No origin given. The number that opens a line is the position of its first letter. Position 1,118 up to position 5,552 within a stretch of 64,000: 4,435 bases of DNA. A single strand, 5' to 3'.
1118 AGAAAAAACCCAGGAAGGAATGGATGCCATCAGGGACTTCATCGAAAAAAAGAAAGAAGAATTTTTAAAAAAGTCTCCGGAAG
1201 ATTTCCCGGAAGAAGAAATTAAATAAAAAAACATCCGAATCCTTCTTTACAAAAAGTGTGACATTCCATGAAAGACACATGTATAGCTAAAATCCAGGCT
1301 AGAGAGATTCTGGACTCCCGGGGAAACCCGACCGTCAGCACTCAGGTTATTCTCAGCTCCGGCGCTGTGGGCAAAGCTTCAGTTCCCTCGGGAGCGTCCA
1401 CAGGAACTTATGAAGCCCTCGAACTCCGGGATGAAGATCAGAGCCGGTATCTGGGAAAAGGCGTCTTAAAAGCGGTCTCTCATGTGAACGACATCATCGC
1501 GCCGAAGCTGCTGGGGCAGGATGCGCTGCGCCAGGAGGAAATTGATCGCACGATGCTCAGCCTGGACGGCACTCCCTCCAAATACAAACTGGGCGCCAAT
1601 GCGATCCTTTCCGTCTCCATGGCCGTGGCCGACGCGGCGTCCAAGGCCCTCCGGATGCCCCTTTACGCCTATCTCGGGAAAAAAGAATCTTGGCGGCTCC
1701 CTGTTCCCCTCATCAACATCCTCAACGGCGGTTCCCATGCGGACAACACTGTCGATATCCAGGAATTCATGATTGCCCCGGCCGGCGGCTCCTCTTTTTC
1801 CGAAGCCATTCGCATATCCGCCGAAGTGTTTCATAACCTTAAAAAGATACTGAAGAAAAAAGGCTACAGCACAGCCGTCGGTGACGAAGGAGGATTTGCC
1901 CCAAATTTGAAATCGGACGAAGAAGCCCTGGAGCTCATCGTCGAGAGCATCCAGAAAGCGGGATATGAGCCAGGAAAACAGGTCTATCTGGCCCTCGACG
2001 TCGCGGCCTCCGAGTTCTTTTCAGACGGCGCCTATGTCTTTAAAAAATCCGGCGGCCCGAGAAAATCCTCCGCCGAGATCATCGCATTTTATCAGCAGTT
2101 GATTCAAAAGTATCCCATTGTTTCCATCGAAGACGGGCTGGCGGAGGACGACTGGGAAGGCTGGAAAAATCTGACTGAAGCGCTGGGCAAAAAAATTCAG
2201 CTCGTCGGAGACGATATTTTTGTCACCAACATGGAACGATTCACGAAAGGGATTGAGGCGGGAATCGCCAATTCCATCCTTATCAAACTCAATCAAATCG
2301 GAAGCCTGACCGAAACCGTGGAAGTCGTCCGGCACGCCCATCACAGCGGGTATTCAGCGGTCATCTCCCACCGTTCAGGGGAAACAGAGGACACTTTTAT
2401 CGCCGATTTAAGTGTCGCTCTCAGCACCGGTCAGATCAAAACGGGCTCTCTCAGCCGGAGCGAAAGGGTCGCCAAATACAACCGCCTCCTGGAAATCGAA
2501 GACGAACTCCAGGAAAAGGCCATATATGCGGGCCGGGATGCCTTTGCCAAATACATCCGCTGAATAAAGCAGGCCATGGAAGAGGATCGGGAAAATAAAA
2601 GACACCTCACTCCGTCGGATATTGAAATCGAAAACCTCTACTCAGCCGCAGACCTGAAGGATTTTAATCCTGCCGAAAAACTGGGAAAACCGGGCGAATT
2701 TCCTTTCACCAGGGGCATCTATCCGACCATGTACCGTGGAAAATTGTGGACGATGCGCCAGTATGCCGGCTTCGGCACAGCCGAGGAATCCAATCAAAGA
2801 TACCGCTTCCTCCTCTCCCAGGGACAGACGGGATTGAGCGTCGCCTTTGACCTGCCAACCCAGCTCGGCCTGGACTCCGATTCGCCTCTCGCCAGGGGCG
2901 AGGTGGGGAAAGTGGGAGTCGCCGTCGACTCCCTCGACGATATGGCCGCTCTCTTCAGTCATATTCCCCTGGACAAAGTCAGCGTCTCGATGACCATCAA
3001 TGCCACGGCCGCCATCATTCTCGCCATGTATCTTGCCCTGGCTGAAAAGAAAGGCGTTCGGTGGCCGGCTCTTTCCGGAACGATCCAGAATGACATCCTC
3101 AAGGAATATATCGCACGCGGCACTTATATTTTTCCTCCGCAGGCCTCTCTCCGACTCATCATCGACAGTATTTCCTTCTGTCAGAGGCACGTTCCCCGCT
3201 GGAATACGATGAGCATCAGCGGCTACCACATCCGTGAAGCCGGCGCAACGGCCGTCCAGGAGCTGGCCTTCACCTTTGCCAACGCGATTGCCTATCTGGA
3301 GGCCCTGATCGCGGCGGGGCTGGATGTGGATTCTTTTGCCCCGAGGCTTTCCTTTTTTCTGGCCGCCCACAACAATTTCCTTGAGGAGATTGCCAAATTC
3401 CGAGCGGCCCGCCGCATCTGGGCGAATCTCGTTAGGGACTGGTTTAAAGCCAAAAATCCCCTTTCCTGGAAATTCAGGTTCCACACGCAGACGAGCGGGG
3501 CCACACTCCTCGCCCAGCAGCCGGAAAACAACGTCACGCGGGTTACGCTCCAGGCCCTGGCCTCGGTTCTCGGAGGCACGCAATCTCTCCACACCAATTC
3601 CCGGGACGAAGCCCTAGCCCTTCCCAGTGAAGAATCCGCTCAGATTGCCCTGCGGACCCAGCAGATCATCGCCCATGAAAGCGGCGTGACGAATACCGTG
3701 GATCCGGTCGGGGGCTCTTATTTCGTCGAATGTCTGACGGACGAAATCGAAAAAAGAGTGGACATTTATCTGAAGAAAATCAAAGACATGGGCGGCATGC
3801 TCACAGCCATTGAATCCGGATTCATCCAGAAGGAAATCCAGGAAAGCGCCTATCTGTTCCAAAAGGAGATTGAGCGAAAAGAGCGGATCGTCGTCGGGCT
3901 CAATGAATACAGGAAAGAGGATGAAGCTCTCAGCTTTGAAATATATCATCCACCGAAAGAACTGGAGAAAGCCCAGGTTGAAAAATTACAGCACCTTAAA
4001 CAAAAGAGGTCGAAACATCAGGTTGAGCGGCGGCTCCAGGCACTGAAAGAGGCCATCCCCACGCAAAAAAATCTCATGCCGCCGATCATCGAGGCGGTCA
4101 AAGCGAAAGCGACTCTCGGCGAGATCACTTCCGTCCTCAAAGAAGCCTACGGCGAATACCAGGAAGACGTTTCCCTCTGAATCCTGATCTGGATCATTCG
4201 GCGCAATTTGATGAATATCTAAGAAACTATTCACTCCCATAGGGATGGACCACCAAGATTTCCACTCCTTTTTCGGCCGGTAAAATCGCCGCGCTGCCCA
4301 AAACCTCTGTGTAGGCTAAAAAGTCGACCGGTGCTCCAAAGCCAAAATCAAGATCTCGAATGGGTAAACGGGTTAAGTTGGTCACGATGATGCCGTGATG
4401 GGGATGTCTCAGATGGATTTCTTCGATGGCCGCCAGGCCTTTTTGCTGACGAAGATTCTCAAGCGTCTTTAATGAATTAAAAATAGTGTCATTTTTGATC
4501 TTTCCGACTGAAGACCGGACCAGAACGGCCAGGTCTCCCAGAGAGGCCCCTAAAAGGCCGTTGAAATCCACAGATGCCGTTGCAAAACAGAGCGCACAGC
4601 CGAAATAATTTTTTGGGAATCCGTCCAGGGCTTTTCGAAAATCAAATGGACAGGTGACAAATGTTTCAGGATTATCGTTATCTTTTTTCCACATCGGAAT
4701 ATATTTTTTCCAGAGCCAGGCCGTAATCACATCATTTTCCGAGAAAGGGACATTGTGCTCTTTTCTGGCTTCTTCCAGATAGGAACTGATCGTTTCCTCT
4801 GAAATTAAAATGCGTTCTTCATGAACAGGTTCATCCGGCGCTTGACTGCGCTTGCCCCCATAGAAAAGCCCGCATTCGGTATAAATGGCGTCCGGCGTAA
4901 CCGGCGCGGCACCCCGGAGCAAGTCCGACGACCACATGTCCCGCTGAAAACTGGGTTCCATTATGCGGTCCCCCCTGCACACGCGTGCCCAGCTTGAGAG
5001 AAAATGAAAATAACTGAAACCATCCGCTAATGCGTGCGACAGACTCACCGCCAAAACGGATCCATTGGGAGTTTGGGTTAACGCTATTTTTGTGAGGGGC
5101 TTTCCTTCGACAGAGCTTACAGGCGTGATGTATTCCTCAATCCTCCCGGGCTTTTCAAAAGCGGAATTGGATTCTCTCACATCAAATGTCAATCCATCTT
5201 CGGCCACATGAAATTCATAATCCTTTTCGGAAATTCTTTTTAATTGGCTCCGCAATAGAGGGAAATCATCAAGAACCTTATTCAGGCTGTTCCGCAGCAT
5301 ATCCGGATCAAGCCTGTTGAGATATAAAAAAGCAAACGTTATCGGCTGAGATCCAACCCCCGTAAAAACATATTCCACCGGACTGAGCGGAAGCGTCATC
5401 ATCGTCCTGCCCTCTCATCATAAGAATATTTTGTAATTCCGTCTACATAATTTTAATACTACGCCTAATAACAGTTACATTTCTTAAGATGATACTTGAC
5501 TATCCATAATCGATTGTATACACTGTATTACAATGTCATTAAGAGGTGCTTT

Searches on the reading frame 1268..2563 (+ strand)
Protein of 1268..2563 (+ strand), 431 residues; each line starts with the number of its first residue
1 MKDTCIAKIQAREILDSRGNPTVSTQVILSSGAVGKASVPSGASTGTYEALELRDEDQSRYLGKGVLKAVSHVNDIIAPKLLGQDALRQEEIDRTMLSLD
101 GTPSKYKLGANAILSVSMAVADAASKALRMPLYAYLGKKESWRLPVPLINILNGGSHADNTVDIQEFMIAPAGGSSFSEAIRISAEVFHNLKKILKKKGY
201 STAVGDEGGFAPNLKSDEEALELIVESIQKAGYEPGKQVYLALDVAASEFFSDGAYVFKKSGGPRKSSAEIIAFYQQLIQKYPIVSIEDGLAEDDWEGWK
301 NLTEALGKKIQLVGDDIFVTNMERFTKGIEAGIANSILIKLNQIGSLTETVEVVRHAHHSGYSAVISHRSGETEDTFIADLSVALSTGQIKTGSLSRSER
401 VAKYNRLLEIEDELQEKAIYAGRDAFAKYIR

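Call 58: search_protein_families(library=ncbifam, proteins=[window:1268-2563:+], max_evalue=1e-10)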
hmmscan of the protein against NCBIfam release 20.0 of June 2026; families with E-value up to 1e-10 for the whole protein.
window:1268-2563:+ (431 aa): 2 families
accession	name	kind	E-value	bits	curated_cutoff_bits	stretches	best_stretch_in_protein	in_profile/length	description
TIGR01060.2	eno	equivalog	6.3e-205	680.7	300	1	6-428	1-424/425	phosphopyruvate hydratase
NF006223.0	PRK08350.1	equivalog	1.6e-24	86.8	624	1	55-261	39-246/341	hypothetical protein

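Call 59: find_homologous_proteins(query=window:1268-2563:+, max_evalue=1e-100)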
Query window:1268-2563:+ (431 aa): 8000 proteins with E <= 1e-100 among 8000 candidates; the best 120 are listed.
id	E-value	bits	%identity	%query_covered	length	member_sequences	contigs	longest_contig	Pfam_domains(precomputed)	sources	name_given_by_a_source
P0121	8.3e-276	932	100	100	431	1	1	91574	PF03952.22,PF00113.29,PF13378.13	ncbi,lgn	ncbi:MAG: phosphopyruvate hydratase [Candidatus Aminicenantales bacterium]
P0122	3.0e-215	733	77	100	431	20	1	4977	PF03952.22,PF00113.29,PF07476.18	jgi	-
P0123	4.6e-215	732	78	100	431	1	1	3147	PF03952.22,PF00113.29,PF07476.18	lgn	-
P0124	3.3e-214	729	76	100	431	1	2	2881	PF03952.22,PF00113.29,PF07476.18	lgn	-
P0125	5.3e-214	729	76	100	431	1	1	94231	PF03952.22,PF00113.29,PF07476.18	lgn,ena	-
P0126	1.3e-213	727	76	100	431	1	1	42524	PF03952.22,PF00113.29,PF07476.18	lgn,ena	-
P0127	2.2e-213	727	76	100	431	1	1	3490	PF03952.22,PF00113.29,PF07476.18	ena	-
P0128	2.0e-212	724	76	100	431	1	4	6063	PF03952.22,PF00113.29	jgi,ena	-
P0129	4.6e-212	722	76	99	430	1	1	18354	PF03952.22,PF00113.29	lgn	-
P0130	4.9e-212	722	76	100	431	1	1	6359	PF03952.22,PF00113.29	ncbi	-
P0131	5.2e-212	722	76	100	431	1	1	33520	PF03952.22,PF00113.29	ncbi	-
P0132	5.7e-212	722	76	100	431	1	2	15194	PF03952.22,PF00113.29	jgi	jgi:enolase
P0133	6.3e-212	722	76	99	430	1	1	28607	PF03952.22,PF00113.29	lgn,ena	-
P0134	1.0e-211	721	76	100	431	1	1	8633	PF03952.22,PF00113.29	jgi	jgi:enolase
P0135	1.2e-211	721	76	100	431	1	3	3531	PF03952.22,PF00113.29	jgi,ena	-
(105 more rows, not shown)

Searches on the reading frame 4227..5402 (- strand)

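Call 58: search_protein_families(library=ncbifam, proteins=[window:4227-5402:-], max_evalue=1e-10)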
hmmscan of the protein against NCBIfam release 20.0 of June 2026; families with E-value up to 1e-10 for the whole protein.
window:4227-5402:- (391 aa): 0 families

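Call 90: search_protein_families(library=pfam, proteins=[window:4227-5402:-], max_evalue=0.001)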
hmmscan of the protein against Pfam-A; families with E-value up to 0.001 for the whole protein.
window:4227-5402:- (391 aa): 2 families
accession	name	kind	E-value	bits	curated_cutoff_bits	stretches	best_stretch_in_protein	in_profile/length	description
PF02458.20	Transferase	-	3.6e-26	92.3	22.7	1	26-385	43-418/434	Transferase family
PF00668.25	Condensation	-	2.6e-05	23.6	30.6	1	24-150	32-170/456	Condensation domain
